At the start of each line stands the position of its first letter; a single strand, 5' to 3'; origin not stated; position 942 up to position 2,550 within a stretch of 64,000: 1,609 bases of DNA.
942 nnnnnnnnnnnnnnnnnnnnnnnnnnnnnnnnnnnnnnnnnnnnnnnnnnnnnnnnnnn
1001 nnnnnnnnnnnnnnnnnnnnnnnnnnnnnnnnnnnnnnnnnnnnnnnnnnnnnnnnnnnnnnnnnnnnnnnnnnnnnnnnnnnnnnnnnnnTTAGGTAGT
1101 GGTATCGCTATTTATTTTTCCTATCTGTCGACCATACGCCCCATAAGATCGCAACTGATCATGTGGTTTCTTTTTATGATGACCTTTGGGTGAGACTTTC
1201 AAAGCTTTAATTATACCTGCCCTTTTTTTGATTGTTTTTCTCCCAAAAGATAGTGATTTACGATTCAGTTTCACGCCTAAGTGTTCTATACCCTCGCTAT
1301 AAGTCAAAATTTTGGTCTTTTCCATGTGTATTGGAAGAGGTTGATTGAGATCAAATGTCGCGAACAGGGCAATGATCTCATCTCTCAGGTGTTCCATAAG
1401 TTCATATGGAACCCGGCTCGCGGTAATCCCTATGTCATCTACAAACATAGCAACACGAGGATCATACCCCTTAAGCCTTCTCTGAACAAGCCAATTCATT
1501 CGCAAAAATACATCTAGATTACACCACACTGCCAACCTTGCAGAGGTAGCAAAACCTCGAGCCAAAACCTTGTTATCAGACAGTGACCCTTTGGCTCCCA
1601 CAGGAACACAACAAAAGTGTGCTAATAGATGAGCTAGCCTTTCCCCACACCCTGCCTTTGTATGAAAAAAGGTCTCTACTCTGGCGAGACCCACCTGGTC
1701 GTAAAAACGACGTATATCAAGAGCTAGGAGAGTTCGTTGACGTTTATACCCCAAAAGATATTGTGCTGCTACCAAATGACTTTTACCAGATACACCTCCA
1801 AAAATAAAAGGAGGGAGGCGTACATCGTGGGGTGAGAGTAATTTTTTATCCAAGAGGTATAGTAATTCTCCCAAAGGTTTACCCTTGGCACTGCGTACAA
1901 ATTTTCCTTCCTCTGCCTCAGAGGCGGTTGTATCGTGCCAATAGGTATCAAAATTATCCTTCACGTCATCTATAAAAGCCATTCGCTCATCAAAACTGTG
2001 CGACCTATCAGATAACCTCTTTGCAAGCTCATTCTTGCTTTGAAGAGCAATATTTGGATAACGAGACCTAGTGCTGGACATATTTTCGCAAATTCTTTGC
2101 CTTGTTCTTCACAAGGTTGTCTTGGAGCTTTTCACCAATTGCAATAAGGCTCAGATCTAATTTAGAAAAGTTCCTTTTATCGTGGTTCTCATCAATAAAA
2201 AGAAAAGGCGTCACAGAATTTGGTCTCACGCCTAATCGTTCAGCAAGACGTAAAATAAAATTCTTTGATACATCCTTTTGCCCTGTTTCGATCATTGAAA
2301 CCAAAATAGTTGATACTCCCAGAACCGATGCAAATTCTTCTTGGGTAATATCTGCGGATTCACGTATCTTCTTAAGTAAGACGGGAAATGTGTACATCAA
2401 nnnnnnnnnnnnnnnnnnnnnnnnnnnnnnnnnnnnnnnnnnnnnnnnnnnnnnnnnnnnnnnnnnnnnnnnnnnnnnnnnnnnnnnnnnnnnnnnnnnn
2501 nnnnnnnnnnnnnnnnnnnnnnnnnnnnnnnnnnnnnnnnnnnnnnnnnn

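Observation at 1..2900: Four-gene reverse-transcriptase operon (XRE-HTH, RT, Zn-ribbon protein, GHKL-like partial gene) as a candidate retroelement defence system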

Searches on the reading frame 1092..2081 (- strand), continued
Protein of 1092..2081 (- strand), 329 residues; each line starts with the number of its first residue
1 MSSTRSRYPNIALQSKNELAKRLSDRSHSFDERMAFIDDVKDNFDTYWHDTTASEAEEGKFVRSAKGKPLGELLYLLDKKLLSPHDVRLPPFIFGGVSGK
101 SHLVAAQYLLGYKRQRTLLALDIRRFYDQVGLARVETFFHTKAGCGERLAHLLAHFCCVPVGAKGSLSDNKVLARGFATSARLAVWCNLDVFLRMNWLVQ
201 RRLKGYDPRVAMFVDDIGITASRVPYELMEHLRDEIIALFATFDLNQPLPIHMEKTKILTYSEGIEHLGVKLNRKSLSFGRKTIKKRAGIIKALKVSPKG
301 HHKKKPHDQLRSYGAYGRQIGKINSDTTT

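Call 48: find_encoding_contigs(protein=P0187, flank=5000, max_places=2)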
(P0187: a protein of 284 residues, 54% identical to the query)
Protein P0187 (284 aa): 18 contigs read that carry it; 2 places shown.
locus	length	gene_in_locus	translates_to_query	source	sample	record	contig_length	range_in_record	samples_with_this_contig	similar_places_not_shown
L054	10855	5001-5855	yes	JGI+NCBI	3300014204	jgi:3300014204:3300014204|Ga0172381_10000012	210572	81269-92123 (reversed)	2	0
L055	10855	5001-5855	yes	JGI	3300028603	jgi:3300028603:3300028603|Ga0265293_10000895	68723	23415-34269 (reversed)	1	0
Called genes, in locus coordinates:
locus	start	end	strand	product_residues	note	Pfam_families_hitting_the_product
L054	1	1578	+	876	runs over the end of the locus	PF25788:Ig_Rha78A_N (faint)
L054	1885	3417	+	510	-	PF12072:RNase_Y_N, PF00013:KH_1 (weak), PF22891:KH_PNO1_2nd (faint), PF01966:HD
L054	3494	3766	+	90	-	PF00216:Bac_DNA_binding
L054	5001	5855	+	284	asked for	-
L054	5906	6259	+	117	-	PF01740:STAS (weak), PF13466:STAS_2 (weak)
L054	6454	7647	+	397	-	PF13784:Fic_N, PF02661:Fic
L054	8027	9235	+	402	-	PF01494:FAD_binding_3 (faint), PF01946:Thi4 (weak), PF03486:HI0933_like, PF05834:Lycopene_cycl (weak), PF07992:Pyr_redox_2, PF13450:NAD_binding_8 (faint), PF13738:Pyr_redox_3 (weak), PF22578:GGR_cat (weak)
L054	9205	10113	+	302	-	-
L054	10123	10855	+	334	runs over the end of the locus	-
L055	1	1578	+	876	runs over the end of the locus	PF25788:Ig_Rha78A_N (faint)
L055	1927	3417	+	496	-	PF12072:RNase_Y_N, PF00013:KH_1 (weak), PF22891:KH_PNO1_2nd (faint), PF01966:HD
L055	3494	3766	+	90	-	PF00216:Bac_DNA_binding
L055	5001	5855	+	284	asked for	-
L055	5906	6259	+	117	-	PF01740:STAS (weak), PF13466:STAS_2 (weak)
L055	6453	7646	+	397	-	PF13784:Fic_N, PF02661:Fic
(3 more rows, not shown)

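Call 50: search_protein_families(library=padloc, alignment_id=A1, max_evalue=0.00001)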
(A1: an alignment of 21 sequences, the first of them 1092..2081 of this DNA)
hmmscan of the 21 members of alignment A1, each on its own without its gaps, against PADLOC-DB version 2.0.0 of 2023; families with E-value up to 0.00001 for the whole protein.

A. member 1, window:1092-2081:- (329 aa): 11 families
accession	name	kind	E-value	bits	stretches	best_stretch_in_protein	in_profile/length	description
PDLC02952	RT_VI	-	1.7e-22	78.1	1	9-325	2-276/279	-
PDLC02947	RT_IV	-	2.6e-10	38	1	85-324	75-299/386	-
PDLC02942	RT_III-A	-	1.8e-08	31.9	1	112-276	129-270/341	-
PDLC01607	RT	-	8.7e-08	30.5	1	105-272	30-161/161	"CAS-I,CAS-II,CAS-III,CAS-IV,CAS-V,CAS-VI; acquisition_associated"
PDLC02943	RT_III-A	-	2.6e-07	27.8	1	94-286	94-260/322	-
PDLC02959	RT-Protease_XI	-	8.6e-07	26.2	1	114-183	97-156/510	single gene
PDLC02946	RT_III-A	-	1.5e-06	25.6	1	97-286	109-271/330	-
PDLC02960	RT-Protease_XI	-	1.5e-06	25.5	1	114-220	95-187/506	single gene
PDLC03740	RT_outgroup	-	4.5e-06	24.1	1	94-163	167-232/407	retron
PDLC02941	RT_II-A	-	4.5e-06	24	1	113-295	101-262/309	-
PDLC02949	RT_other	-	9.2e-06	23.1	0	95-161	231-293/481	-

B. families by the number of members that match (of 21 scanned): 45 families (the first 25 are shown)
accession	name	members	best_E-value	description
PDLC02952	RT_VI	21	2.6e-34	-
PDLC02947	RT_IV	21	8.2e-19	-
PDLC02941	RT_II-A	21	1.4e-18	-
PDLC02942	RT_III-A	21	9.7e-18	-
PDLC02946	RT_III-A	21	1.8e-17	-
PDLC02943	RT_III-A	21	2e-17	-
PDLC02959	RT-Protease_XI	21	6.4e-16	single gene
PDLC02960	RT-Protease_XI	21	1e-15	single gene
PDLC02939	RT_II-A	20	2.4e-16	-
PDLC02961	RT-TIR_XII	19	3.8e-12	single gene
PDLC02953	RT_VII-A2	19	5.6e-12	-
PDLC02962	RT-TIR_XII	18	8.1e-13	single gene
PDLC03739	RT_Ec107-like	18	2.8e-12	retron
PDLC01607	RT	18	3.3e-10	"CAS-I,CAS-II,CAS-III,CAS-IV,CAS-V,CAS-VI; acquisition_associated"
PDLC02948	RT_IX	16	2.3e-13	-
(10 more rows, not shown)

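Call 70: search_dna_similar(query=window:1092-2081:-, collection=plasmids, mode=protein, max_evalue=1e-8, max_rows=15)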
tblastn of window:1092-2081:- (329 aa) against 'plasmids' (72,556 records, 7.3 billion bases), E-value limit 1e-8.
No match.

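Call 79: search_solved_structures(query=A1, max_evalue=0.001, show_alignments=1)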
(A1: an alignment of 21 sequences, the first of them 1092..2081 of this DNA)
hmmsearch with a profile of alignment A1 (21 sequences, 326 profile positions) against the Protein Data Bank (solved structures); distinct sequences matched with E-value up to 0.001: 0.

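Call 80: search_solved_structures(query=A1, max_evalue=10, show_alignments=0)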
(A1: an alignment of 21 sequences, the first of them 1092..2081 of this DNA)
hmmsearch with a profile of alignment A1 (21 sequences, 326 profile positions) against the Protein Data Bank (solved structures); distinct sequences matched with E-value up to 10: 7.
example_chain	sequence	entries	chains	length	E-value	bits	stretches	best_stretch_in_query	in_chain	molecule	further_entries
9e8z_H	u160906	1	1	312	0.0023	20.3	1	113-291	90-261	Retron Ec83 reverse transcriptase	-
7v9u_A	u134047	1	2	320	0.0034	19.7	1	116-285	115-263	RNA-directed DNA polymerase from retron EC86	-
6me0_C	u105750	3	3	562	0.0036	19.7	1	193-299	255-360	Maturase reverse transcriptase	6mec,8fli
7v9x_A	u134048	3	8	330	0.0036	19.6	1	116-290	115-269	RNA-directed DNA polymerase from retron EC86 | Retron Ec86 reverse transcriptase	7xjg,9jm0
8qbk_A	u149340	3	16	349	0.0045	19.3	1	116-285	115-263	Retron Ec86 reverse transcriptase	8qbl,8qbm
9d4s_A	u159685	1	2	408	0.45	12.7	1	92-145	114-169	Group II intron-like 4 reverse transcriptase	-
9d5x_A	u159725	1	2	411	0.45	12.7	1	92-145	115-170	Group II intron-like 4 reverse transcriptase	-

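Call 101: list_cluster_members(proteins=[P0077, P0037, P0093, P0051, P0112, P0041, P0031, P0029, P0097, P0001])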
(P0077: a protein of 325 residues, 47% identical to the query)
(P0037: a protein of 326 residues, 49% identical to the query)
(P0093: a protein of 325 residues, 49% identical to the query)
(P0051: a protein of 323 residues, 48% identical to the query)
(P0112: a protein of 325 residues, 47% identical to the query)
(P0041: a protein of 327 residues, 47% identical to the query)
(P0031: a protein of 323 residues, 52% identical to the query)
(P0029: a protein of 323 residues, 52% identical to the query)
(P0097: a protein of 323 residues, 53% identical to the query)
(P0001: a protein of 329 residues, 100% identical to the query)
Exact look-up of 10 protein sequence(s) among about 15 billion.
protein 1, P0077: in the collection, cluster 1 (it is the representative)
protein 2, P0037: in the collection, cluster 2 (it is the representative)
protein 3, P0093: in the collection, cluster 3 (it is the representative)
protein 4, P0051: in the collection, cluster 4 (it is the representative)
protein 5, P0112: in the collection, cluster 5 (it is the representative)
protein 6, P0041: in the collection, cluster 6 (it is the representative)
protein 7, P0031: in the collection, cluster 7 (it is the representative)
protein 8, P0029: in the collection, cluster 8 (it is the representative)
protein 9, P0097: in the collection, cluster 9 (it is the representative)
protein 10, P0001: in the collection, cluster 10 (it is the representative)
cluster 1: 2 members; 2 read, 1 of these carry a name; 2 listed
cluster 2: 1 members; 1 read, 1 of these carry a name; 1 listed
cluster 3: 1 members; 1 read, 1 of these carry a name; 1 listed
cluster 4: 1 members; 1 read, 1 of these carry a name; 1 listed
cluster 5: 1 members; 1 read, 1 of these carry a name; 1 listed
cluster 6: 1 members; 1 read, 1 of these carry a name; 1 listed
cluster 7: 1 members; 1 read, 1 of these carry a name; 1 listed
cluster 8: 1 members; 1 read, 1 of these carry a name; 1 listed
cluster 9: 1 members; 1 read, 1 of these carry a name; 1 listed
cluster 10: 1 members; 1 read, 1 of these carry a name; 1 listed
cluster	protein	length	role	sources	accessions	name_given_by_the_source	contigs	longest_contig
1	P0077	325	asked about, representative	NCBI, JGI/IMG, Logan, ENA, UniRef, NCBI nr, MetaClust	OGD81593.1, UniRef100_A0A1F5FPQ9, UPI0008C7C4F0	hypothetical protein A2572_04410 [Candidatus Collierbacteria bacterium RIFOXYD1_FULL_40_9] | Reverse transcriptase domain-containing protein n=1 Tax=Candidatus Collierbacteria ... | MAG: hypothetical protein A2572_04410 [Candidatus Collierbacteria bacterium ...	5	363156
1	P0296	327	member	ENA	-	-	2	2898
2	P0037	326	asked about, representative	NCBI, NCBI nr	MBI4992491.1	MAG: hypothetical protein HZB99_04745 [Candidatus Harrisonbacteria bacterium] | hypothetical protein [Candidatus Harrisonbacteria bacterium]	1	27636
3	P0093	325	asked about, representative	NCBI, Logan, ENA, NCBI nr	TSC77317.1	MAG: hypothetical protein G01um101431_500 [Parcubacteria group bacterium Gr01-1014_31]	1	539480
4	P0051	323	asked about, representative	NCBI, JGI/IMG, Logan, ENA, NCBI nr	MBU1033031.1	hypothetical protein KJ937_03830 [Patescibacteria group bacterium] | hypothetical protein [Patescibacteria group bacterium]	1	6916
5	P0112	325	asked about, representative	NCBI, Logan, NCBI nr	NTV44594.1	MAG: hypothetical protein HGA67_02775 [Candidatus Yonathbacteria bacterium] | hypothetical protein [Candidatus Yonathbacteria bacterium]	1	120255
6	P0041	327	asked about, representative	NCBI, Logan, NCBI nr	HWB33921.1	MAG TPA: hypothetical protein VG753_01180 [Candidatus Paceibacterota bacterium] | hypothetical protein [Candidatus Paceibacterota bacterium]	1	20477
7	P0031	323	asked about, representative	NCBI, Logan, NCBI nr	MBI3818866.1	MAG: hypothetical protein HY286_09275 [Planctomycetes bacterium] | hypothetical protein [Planctomycetota bacterium]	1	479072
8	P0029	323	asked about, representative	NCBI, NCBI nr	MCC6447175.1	MAG: hypothetical protein IT215_00630 [Chitinophagaceae bacterium] | hypothetical protein [Chitinophagaceae bacterium]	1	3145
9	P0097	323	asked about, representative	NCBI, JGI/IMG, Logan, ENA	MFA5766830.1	MAG: reverse transcriptase domain-containing protein [Candidatus Paceibacterota bacterium] | hypothetical protein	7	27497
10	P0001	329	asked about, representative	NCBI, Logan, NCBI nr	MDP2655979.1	MAG: reverse transcriptase domain-containing protein [bacterium] | reverse transcriptase domain-containing protein [bacterium]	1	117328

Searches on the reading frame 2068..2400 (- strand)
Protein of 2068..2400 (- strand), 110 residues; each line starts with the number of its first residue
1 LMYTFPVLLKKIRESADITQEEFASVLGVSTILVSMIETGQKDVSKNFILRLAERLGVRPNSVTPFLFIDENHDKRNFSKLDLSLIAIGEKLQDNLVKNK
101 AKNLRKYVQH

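Call 6: search_protein_families(library=pfam, proteins=[window:2068-2400:-], max_evalue=1)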
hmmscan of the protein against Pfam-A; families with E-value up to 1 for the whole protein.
window:2068-2400:- (110 aa): 9 families
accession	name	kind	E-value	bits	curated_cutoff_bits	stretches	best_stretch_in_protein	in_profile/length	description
PF01381.28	HTH_3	-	1.3e-11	44.8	23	1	9-60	1-52/55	Helix-turn-helix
PF13560.12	HTH_31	-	5.7e-09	36.6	27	1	8-60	5-58/64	Helix-turn-helix domain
PF12844.13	HTH_19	-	1.7e-06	28.3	30.2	1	9-61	4-56/64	Helix-turn-helix domain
PF01047.28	MarR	-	0.017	15.4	24.6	0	8-32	8-32/59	MarR family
PF13413.12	HTH_25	-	0.018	15.3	24.6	1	8-41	1-34/62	Helix-turn-helix domain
PF20432.4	Xre-like-HTH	-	0.049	14.4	25.8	1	9-30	15-36/63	Antitoxin Xre-like helix-turn-helix domain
PF11735.13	CAP59_mtransfer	-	0.12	12.4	28.8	1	22-62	24-67/242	Cryptococcal mannosyltransferase 1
PF13545.12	HTH_Crp_2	-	0.13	12.7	27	0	17-34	22-39/70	Crp-like helix-turn-helix domain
PF01325.25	Fe_dep_repress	-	0.17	12.5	26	1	51-64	27-40/60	Iron dependent repressor, N-terminal DNA binding domain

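Call 7: search_protein_families(library=padloc, proteins=[window:2068-2400:-], max_evalue=1)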
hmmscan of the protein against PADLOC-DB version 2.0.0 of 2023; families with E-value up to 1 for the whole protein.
window:2068-2400:- (110 aa): 14 families
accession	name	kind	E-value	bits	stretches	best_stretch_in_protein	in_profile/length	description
PDLC02926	HTH_VI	-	1.5e-12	45.6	1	9-80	6-75/92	-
PDLC03665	Control_protein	-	6.5e-09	33.9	1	6-66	10-71/77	control protein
PDLC04142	capH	-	6.7e-06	25.1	1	4-88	6-87/103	capH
PDLC04775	PDC-M69A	-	1.9e-05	23.2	1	13-62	16-65/113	-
PDLC03664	Control_protein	-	1.9e-05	23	1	7-61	16-70/74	control protein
PDLC03952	RmrA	-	2.7e-05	21.2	1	6-57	24-75/395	-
PDLC03951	RmrA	-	0.00041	17.4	1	8-65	12-69/400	-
PDLC03947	RmrA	-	0.00061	16.7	1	6-57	13-64/383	-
PDLC03954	RmrA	-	0.00069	16.6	1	9-61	15-67/380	-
PDLC03953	RmrA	-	0.00077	16.8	1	9-58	10-59/373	-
PDLC03949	RmrA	-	0.0028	14.6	1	9-60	7-58/363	-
PDLC03946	RmrA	-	0.005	13.6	1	9-58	7-56/357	-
PDLC03956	RmrA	-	0.0056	13.8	1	9-62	13-67/399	-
PDLC03955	RmrA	-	0.043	11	1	8-58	24-74/371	-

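Call 8: search_protein_families(library=ncbifam, proteins=[window:2068-2400:-], max_evalue=1)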
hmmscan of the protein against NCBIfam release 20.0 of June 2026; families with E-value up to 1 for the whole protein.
window:2068-2400:- (110 aa): 16 families
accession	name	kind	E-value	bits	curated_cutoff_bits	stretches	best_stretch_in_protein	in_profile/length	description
TIGR03070.1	couple_hipB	subfamily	1.2e-07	31.5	71.65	1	8-58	6-56/58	type II toxin-antitoxin system Y4mF family antitoxin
NF041951.1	phage_RstR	subfamily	4.9e-05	23.6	80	1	7-83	5-76/108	RstR family transcriptional repressor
NF041575.1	antitoxPezA_Strep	equivalog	8.5e-05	22.6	290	1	9-58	6-55/158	type II toxin-antitoxin system antitoxin PezA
TIGR02607.1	antidote_HigA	equivalog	9e-05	22.2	47.7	1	9-61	12-64/81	HigA family addiction module antitoxin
NF058600.1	TransRegSco1979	equivalog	0.00033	19.8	350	1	9-72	13-77/280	Sco1979 family transcriptional regulator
TIGR03830.1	CxxCG_CxxCG_HTH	subfamily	0.00041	20.1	61.8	1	9-48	70-109/127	type II TA system antitoxin MqsA family protein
NF007257.0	PRK09706.1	subfamily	0.0013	18.5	101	1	9-82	10-80/135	transcriptional repressor DicA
NF047948.1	male_kill_WMK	equivalog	0.0013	18.2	300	1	9-94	167-247/300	WO male-killing family protein Wmk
NF003162.0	PRK04140.1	equivalog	0.0013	17.9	263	1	8-59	130-181/317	transcriptional regulator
TIGR00270.2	TIGR00270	equivalog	0.0029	17.4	110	1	7-58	78-129/159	multiprotein bridging factor aMBF1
NF038139.1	Reg_Aceta_RamB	equivalog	0.0083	14.8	700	1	9-60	7-58/465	acetate metabolism transcriptional regulator RamB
NF006015.0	PRK08154.1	subfamily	0.0087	15.2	204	1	9-63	35-89/314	anaerobic benzoate catabolism transcriptional regulator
NF041265.1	NadS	equivalog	0.033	14.5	60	1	10-39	36-65/94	NadS family protein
NF003055.0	PRK03975.1-2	equivalog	0.035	13.9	122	1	17-43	24-50/140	putative transcriptional regulator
NF007481.0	PRK10072.1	equivalog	0.058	13.9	110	1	10-40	39-69/96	HTH-type transcriptional regulator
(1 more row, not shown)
